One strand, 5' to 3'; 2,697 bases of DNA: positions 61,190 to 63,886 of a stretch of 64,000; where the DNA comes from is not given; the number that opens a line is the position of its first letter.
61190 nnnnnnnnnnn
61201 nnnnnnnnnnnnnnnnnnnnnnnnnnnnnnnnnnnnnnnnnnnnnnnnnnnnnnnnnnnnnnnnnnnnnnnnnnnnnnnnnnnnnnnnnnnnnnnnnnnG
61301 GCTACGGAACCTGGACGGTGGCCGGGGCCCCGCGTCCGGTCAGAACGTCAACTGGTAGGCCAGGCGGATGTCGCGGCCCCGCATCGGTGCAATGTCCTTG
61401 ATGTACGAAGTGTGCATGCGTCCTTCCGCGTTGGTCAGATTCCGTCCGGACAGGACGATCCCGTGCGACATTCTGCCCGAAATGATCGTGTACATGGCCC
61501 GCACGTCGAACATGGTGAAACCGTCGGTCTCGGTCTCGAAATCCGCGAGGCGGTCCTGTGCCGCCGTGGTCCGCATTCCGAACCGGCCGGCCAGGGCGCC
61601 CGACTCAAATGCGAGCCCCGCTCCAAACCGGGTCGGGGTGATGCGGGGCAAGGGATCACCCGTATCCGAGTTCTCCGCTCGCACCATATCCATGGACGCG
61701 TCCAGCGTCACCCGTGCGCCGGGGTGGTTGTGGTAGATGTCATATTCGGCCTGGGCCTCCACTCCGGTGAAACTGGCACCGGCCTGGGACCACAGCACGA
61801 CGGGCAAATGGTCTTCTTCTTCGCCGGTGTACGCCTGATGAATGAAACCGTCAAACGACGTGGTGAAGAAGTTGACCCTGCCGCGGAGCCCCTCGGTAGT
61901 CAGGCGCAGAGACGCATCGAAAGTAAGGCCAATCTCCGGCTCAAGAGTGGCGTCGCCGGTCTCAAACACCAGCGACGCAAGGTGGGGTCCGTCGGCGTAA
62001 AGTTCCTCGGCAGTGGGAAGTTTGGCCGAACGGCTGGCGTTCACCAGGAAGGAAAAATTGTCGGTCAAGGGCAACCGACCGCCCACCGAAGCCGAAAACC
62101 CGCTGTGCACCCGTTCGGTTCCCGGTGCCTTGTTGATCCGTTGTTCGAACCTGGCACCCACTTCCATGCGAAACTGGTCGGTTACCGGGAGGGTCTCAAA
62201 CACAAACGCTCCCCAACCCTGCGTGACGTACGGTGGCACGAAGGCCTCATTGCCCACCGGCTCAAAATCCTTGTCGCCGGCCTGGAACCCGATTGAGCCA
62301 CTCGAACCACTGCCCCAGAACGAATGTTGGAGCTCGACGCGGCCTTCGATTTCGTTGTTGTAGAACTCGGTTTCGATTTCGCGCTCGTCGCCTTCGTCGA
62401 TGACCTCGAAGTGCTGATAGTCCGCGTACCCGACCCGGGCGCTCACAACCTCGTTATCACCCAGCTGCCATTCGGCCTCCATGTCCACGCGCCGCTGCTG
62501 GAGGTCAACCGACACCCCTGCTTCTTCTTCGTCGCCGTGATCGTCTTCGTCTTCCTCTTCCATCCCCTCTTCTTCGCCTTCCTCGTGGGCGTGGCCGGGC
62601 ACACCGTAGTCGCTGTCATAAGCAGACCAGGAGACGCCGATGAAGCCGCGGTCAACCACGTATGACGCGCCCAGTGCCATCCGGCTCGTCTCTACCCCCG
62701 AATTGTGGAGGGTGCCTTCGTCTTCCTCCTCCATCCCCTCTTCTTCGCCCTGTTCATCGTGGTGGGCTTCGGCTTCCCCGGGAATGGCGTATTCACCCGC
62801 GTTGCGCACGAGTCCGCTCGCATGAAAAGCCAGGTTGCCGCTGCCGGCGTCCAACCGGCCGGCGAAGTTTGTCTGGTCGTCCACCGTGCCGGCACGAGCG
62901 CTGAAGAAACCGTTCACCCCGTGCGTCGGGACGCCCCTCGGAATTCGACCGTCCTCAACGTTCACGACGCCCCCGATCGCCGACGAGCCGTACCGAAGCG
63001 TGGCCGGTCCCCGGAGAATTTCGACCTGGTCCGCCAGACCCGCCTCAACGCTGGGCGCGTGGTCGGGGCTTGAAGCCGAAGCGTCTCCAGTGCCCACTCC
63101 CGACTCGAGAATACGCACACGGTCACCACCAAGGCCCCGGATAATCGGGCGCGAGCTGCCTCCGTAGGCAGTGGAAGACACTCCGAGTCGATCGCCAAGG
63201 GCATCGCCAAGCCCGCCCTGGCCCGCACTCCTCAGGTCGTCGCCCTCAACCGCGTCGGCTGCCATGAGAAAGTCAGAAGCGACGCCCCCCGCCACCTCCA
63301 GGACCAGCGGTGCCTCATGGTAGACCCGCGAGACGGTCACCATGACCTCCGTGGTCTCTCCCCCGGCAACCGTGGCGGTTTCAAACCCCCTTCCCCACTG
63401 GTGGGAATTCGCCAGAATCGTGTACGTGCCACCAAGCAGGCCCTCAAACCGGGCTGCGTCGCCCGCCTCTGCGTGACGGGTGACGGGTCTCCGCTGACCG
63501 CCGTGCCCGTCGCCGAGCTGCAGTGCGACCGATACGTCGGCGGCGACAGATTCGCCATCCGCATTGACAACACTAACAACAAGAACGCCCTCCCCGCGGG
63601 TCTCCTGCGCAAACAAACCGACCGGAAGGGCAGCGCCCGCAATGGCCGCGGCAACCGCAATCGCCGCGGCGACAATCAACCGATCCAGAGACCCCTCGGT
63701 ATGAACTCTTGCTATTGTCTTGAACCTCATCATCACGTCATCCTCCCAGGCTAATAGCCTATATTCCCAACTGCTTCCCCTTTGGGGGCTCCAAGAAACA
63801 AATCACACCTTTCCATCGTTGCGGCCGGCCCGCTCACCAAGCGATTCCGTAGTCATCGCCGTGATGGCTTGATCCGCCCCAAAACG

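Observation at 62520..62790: Tandemly duplicated His/Glu-rich acidic insert inside a TonB-dependent receptor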

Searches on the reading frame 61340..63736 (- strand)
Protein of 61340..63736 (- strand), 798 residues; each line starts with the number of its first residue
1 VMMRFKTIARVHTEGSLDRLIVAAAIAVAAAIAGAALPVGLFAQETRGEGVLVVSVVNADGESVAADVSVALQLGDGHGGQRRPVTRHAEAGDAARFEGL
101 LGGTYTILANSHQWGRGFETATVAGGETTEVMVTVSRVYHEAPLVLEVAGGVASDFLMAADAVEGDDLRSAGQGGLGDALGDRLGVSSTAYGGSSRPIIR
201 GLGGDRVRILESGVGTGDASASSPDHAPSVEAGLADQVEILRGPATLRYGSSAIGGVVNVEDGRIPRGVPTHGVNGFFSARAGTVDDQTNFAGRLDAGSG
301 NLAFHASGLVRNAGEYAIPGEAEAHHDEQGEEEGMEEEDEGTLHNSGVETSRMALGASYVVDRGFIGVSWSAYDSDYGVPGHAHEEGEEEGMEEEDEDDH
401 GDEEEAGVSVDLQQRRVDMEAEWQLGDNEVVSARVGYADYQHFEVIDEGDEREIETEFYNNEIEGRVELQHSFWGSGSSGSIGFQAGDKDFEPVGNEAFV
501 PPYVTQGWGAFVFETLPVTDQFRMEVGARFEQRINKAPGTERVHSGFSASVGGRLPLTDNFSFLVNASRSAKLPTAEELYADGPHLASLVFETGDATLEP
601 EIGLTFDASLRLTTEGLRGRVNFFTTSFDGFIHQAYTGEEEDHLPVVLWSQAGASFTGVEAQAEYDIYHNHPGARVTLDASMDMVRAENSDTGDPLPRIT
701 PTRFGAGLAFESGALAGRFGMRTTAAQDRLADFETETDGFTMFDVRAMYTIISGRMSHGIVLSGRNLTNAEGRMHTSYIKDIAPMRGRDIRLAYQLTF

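Call 4: search_protein_families(library=pfam, proteins=[window:61340-63736:-], max_evalue=0.01)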
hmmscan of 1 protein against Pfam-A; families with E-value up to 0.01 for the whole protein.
window:61340-63736:- (798 aa): 2 families
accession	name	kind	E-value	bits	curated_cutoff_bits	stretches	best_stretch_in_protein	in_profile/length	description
PF00593.30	TonB_dep_Rec_b-barrel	-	3.1e-32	113.4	27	1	409-751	55-423/436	TonB dependent receptor-like, beta-barrel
PF07715.20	Plug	-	2.6e-14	54.1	23.9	1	158-257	7-107/107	TonB-dependent Receptor Plug Domain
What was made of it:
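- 61340..63736 (-): Gene for a 798-aa TonB-dependent outer-membrane transporter, ZnuD-like (GTG start; ATG codons follow at codons 2 and 3). Pfam Plug 2.6e-14 and TonB_dep_Rec_b-barrel 3.1e-32 (call 4).
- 63335..63589 (-): N-terminal beta-sandwich domain (aa 50-134), CarboxypepD_reg-like; absent from Neisseria ZnuD. It did not pass E 0.01 in the window protein itself (call 4).
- On TonB-dependent transporter (TBDT): Pfam Plug and TonB_dep_Rec_b-barrel (call 4).
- Checked: That ORF has Plug and TonB-dependent barrel domains (call 4).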

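Call 5: search_protein_families(library=ncbifam, proteins=[window:61340-63736:-], max_evalue=0.01)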
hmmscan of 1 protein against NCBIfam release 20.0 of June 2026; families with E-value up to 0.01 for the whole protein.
window:61340-63736:- (798 aa): 18 families
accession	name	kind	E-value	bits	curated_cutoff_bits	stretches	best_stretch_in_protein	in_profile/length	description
NF038289.1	Zn_piracy_ZnuD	exception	1e-97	328.4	950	1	153-796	44-683/685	zinc piracy TonB-dependent receptor ZnuD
TIGR01786.1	TonB-hemlactrns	subfamily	8e-29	100.5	323.75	2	410-725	328-628/719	TonB-dependent hemoglobin/transferrin/lactoferrin family receptor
TIGR01785.1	TonB-hemin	subfamily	1.9e-24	86.1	316.85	2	123-263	6-129/677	TonB-dependent heme/hemoglobin receptor family protein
TIGR01779.1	TonB-B12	equivalog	5.4e-13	48.3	599.7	2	164-291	53-177/614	TonB-dependent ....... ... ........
TIGR01778.1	TonB-copper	equivalog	3e-10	39.5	472.45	2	562-750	396-583/637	TonB-dependent copper receptor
NF010051.0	PRK13528.1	subfamily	1.4e-08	33.4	583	1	232-261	141-170/727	FepA family TonB-dependent siderophore receptor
TIGR01783.1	TonB-siderophor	subfamily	6.9e-08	31.6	223.5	1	162-312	8-154/649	TonB-dependent siderophore receptor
NF010048.1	PRK13524.1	subfamily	9.7e-08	30.9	493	1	230-260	143-173/744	FepA family TonB-dependent siderophore receptor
NF007926.1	PRK10641.1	equivalog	1.7e-07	30.1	836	1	191-260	82-151/617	TonB-dependent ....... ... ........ BtuB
NF010010.0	PRK13483.1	equivalog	1.9e-06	26.2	927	1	164-261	58-161/660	ligand-gated channel protein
NF010011.0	PRK13484.1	equivalog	1.8e-05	23.2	1197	1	174-261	65-157/682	IreA family TonB-dependent siderophore receptor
NF010038.0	PRK13513.1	equivalog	4.8e-05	22.1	942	1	175-260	71-162/659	ligand-gated channel protein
NF010012.0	PRK13486.1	equivalog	0.00012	20.6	924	1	162-260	48-155/696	TonB-dependent receptor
NF041676.1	FecA_OM_dicitr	equivalog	0.0019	16.2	1100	1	229-270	215-256/773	TonB-dependent Fe(3+) dicitrate receptor FecA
NF038079.1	TonB_sider_MxcH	equivalog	0.0051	14.9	925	0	159-262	132-238/792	TonB-dependent siderophore myxochelin receptor MxcH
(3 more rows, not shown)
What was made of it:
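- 61340..63736 (-): NCBIfam ZnuD NF038289 E 1e-97, 328 bits, below the cutoff of 950 (call 5).
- On ZnuD family (NCBIfam NF038289, zinc piracy receptor ZnuD): 328.4 bits, E 1e-97, covering model positions 44-683 of 685 (call 5).
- On Haem/haemoglobin TonB-dependent receptors (TIGR01785, TIGR01786): 86 and 100 bits (call 5).
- NCBIfam ZnuD E 1e-97 (call 5). The score against the curated ZnuD model is 328 bits, far below its cutoff of 950 (call 5). The second-best NCBIfam hits are haem/haemoglobin/transferrin receptor families (E 8e-29 and 1.9e-24, call 5).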

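Call 7: search_solved_structures(query=window:61340-63736:-, show_alignments=2)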
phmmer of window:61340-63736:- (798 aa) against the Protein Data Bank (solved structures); distinct sequences matched with E-value up to 0.001: 23.
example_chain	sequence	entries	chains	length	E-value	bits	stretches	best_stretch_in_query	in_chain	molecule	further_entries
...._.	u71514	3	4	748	1.9e-47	165.6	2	158-386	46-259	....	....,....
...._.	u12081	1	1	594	3.8e-07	32.3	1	173-268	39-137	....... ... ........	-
3rgm_A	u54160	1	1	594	4.1e-07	32.2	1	173-266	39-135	Vitamin B12 transporter BtuB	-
1nqe_A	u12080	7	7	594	4.9e-07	32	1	173-268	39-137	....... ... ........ | Vitamin B12 transporter btuB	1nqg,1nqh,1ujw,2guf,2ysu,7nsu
2gsk_A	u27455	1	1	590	4.9e-07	32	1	173-268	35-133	Vitamin B12 transporter btuB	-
3rgn_A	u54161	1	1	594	4.9e-07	32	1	173-268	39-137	Vitamin B12 transporter BtuB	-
3m8b_A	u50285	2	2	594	5e-07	32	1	173-268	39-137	Vitamin B12 transporter btuB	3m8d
8the_A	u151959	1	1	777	1e-05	27.6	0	196-259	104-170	Heme/hemoglobin uptake outer membrane receptor PhuR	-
9gbc_A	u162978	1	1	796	3.4e-05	25.9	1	101-262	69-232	TonB-linked outer membrane receptor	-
5fr8_A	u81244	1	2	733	4.3e-05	25.5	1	185-282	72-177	TONB-DEPENDENT SIDEROPHORE RECEPTOR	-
6fom_A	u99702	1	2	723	6.7e-05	24.9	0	185-301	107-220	Putative copper transport outer membrane porin OprC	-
6z8y_A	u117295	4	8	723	0.00011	24.2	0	185-301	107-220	Putative copper transport outer membrane porin OprC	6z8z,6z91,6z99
6z8r_A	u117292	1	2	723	0.00018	23.5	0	185-301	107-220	Putative copper transport outer membrane porin OprC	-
6z8s_A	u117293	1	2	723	0.0002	23.3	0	185-301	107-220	Putative copper transport outer membrane porin OprC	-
6z8t_A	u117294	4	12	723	0.0002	23.3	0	185-301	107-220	Putative copper transport outer membrane porin OprC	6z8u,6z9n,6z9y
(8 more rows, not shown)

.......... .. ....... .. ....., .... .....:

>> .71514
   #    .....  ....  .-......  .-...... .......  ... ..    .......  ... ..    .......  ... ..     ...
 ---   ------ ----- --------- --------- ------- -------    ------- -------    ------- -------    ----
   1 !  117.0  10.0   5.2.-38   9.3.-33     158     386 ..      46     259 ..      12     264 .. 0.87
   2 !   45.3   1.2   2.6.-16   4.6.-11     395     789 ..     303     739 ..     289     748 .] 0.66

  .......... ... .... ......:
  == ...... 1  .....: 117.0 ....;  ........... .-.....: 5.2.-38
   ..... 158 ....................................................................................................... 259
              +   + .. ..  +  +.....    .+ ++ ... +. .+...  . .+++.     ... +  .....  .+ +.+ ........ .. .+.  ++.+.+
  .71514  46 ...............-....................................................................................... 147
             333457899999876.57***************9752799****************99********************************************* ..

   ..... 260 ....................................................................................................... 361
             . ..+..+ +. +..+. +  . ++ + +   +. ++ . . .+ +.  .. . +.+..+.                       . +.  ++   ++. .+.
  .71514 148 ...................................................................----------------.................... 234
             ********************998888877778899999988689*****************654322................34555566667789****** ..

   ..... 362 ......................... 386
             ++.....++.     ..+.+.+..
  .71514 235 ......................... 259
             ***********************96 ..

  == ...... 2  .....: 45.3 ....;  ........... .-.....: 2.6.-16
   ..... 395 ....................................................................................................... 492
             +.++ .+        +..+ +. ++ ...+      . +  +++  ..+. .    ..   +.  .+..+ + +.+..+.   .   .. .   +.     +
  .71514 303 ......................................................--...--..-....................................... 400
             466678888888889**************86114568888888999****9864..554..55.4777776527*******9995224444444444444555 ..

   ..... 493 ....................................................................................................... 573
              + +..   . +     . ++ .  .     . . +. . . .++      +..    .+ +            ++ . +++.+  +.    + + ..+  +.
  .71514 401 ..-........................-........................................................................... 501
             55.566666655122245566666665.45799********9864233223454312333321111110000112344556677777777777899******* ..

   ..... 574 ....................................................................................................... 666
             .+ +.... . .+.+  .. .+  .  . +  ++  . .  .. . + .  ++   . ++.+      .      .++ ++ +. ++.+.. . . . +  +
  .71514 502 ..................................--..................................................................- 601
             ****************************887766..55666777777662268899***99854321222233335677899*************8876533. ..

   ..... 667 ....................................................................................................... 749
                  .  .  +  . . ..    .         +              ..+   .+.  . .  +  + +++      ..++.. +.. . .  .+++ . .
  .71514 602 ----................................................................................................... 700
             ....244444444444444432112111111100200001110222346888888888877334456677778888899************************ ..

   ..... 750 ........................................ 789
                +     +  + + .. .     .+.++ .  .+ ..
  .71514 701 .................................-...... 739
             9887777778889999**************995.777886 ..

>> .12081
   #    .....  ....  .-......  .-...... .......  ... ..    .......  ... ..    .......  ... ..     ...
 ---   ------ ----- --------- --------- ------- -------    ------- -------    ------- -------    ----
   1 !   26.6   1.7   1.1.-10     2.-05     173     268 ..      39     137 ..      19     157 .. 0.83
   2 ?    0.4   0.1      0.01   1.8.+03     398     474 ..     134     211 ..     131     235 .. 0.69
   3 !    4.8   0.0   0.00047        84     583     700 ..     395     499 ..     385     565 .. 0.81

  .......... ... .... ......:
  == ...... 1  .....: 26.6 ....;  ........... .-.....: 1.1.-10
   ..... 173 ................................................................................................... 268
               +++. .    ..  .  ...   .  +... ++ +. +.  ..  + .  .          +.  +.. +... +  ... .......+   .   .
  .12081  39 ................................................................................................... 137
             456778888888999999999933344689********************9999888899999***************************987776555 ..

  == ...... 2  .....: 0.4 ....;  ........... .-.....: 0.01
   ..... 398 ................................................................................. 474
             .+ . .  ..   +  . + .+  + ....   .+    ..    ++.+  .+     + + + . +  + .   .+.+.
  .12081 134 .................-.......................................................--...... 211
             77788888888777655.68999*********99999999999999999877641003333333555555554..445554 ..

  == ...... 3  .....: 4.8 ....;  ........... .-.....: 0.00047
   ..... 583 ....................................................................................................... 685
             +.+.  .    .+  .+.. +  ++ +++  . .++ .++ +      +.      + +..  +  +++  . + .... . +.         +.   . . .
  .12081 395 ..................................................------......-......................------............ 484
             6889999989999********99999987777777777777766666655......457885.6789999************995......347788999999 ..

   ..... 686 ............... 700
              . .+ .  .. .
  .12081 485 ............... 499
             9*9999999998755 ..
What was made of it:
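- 61340..63736 (-): PDB ZnuD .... E 1.9e-47 (call 7).
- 62942..63265 (-): Plug domain (aa 158-265). Pfam PF07715, aa 158-257 (call 4); alignment to ZnuD chain residues 46-147 (call 7).
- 62696..62797 (-): Predicted extracellular loop L2 (aa 314-347, between barrel strands 3 and 4). This is a 16-residue insertion relative to ZnuD (call 7).
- PDB ZnuD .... E 1.9e-47, the next hit being 1e-7 (call 7).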
